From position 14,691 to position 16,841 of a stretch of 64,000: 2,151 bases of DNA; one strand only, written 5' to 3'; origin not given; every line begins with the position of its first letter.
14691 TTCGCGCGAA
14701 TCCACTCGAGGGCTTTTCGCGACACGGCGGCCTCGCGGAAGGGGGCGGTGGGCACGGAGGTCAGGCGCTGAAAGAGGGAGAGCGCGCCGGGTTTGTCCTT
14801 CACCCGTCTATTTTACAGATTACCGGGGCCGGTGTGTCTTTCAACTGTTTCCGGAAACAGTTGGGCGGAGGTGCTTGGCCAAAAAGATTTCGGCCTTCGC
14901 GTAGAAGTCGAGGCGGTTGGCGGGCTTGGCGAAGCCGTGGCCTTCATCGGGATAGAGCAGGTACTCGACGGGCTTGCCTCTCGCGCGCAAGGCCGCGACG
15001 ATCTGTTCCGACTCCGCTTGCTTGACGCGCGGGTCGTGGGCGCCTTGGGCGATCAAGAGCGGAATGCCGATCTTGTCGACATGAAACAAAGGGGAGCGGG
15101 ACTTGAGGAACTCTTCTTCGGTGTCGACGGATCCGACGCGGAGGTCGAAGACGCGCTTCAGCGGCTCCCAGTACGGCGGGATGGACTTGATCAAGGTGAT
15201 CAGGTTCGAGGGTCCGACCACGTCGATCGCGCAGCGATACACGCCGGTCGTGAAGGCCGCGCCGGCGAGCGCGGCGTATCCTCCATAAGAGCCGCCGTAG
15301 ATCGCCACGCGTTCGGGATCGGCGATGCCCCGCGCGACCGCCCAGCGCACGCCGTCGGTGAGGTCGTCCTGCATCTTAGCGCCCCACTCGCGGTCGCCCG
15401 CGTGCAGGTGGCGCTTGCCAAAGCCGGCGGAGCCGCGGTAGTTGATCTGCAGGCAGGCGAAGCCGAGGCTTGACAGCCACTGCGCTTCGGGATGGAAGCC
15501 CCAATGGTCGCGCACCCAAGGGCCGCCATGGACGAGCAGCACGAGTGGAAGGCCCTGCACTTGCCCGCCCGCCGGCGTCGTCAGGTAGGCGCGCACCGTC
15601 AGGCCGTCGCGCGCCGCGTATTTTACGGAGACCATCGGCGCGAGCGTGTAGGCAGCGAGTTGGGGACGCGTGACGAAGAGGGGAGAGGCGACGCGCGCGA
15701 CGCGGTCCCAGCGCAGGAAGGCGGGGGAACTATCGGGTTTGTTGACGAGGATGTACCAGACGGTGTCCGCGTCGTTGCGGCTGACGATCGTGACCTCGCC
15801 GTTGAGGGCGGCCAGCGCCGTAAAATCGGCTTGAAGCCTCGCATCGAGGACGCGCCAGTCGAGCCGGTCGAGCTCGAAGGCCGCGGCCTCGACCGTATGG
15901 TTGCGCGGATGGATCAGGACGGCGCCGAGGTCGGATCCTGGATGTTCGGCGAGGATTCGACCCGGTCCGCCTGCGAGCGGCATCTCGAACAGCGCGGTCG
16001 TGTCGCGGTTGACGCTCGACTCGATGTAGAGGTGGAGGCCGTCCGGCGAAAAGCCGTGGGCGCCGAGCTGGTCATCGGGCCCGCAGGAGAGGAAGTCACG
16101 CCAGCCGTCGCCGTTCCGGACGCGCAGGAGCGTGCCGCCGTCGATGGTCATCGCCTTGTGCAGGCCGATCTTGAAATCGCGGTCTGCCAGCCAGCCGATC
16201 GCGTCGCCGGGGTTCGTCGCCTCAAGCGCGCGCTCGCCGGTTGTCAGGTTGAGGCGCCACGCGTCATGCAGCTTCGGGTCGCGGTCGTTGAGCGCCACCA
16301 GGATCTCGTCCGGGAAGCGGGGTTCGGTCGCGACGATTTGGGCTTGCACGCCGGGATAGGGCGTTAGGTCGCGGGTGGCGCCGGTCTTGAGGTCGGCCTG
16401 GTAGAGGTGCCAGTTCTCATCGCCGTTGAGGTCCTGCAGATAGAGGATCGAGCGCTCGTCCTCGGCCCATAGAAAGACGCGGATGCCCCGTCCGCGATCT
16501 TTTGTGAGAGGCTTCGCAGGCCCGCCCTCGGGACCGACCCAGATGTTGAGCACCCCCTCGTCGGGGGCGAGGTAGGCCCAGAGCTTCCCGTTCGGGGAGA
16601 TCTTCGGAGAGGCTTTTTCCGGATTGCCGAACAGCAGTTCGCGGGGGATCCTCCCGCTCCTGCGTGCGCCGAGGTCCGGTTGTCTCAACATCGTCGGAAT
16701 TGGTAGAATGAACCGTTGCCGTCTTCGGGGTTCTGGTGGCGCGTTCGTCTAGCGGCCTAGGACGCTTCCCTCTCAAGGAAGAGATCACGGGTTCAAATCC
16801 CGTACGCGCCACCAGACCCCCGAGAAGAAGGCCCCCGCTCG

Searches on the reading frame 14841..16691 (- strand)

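Call 67: search_protein_families(library=pfam, proteins=[window:14841-16691:-], max_evalue=0.00001)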
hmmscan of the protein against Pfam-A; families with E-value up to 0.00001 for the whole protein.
window:14841-16691:- (616 aa): 5 families
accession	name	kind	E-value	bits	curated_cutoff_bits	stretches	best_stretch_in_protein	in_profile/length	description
PF00326.27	Peptidase_S9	-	2.8e-46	158.1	22.6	1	397-609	1-211/213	Prolyl oligopeptidase family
PF20434.5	BD-FAE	-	1.5e-13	51.2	26.8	1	373-568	6-215/215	BD-FAE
PF02129.25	Peptidase_S15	-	3.1e-11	43.9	23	0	362-497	1-132/262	X-Pro dipeptidyl-peptidase (S15 family)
PF01738.24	DLH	-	1.9e-09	37.9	21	1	437-599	74-200/217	Dienelactone hydrolase family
PF00561.26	Abhydrolase_1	-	4.6e-06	26.9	25.8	0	382-478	1-87/245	alpha/beta hydrolase fold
